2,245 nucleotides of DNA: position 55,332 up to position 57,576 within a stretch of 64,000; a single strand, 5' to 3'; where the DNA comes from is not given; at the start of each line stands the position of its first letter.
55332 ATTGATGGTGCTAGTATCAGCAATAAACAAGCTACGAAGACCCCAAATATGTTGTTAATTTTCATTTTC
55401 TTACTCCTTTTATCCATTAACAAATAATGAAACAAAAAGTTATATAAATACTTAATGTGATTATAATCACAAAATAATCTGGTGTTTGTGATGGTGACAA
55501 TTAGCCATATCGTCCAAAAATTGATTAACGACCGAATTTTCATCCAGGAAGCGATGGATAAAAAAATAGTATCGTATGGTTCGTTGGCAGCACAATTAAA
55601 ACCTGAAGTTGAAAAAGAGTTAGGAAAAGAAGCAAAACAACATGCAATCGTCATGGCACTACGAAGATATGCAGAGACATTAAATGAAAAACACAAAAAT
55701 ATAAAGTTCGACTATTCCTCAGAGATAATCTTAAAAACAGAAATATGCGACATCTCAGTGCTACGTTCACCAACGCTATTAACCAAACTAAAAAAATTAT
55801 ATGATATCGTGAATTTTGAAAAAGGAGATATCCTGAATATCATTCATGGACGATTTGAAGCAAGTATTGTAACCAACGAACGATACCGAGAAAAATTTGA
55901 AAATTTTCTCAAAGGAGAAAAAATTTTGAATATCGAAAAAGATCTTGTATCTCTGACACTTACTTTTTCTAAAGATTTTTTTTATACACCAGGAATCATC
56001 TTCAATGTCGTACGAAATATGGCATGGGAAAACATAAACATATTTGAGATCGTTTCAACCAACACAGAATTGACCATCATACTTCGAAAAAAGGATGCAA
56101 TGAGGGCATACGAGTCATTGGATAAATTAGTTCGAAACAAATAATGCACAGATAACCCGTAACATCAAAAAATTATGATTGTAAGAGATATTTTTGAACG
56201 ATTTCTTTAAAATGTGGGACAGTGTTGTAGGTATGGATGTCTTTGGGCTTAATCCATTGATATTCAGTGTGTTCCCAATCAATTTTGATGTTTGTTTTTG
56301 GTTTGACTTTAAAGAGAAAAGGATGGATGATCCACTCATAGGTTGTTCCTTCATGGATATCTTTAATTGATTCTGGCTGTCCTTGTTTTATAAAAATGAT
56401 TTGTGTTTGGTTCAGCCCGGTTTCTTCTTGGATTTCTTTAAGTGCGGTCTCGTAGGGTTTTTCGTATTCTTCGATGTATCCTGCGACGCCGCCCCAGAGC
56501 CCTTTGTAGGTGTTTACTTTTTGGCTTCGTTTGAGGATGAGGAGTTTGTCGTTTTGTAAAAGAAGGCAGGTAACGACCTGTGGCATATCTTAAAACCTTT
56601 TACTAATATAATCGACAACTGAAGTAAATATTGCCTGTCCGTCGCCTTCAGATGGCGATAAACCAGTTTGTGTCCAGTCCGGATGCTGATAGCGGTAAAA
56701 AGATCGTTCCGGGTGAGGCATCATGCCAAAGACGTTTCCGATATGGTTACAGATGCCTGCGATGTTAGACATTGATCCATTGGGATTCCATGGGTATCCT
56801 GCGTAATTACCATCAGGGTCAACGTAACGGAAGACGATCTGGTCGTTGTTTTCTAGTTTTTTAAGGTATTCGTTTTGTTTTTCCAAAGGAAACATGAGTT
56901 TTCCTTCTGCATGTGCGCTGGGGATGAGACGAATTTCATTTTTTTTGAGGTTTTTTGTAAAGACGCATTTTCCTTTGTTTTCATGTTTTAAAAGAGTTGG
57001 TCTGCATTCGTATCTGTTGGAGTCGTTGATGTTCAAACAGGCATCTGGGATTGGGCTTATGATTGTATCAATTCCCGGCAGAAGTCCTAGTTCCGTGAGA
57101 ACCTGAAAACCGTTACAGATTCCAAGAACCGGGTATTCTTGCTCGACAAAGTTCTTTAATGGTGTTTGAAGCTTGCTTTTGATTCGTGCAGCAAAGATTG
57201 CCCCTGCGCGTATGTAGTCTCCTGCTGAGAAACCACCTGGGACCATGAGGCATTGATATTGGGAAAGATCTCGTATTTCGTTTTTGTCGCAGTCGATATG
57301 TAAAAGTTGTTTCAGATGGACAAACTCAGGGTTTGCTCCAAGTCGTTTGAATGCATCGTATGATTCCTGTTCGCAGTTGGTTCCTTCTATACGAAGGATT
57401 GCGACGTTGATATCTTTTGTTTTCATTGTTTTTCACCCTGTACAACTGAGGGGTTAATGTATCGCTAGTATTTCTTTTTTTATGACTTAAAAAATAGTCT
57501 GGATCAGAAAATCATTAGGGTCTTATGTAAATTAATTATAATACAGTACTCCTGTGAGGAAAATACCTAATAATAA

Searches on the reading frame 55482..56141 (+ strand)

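Call 70: search_protein_families(library=pfam, proteins=[window:55482-56141:+], max_evalue=0.01)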
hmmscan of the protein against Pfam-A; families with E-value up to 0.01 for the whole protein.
window:55482-56141:+ (220 aa): 2 families
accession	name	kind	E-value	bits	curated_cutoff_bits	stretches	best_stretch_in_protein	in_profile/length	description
PF24367.1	DUF7523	-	0.00065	20.5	27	1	15-72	10-59/158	Family of unknown function (DUF7523)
PF13840.12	ACT_7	-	0.0044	17.3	27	1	151-213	2-63/65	ACT domain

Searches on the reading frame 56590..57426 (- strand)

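Call 69: search_protein_families(library=pfam, proteins=[window:56590-57426:-], max_evalue=0.001)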
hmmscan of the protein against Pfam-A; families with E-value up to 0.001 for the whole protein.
window:56590-57426:- (278 aa): 4 families
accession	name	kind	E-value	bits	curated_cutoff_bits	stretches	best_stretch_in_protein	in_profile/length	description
PF13507.12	GATase_5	-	4.8e-66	222.9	27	1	7-274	3-260/260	CobB/CobQ-like glutamine amidotransferase domain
PF01965.30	DJ-1_PfpI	-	9.3e-06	26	26.6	1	44-118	48-115/165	DJ-1/PfpI family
PF07685.20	GATase_3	-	0.00014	22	27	1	51-112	34-90/196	CobB/CobQ-like glutamine amidotransferase domain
PF00117.34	GATase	-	0.00029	21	22.8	1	41-112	26-87/190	Glutamine amidotransferase class-I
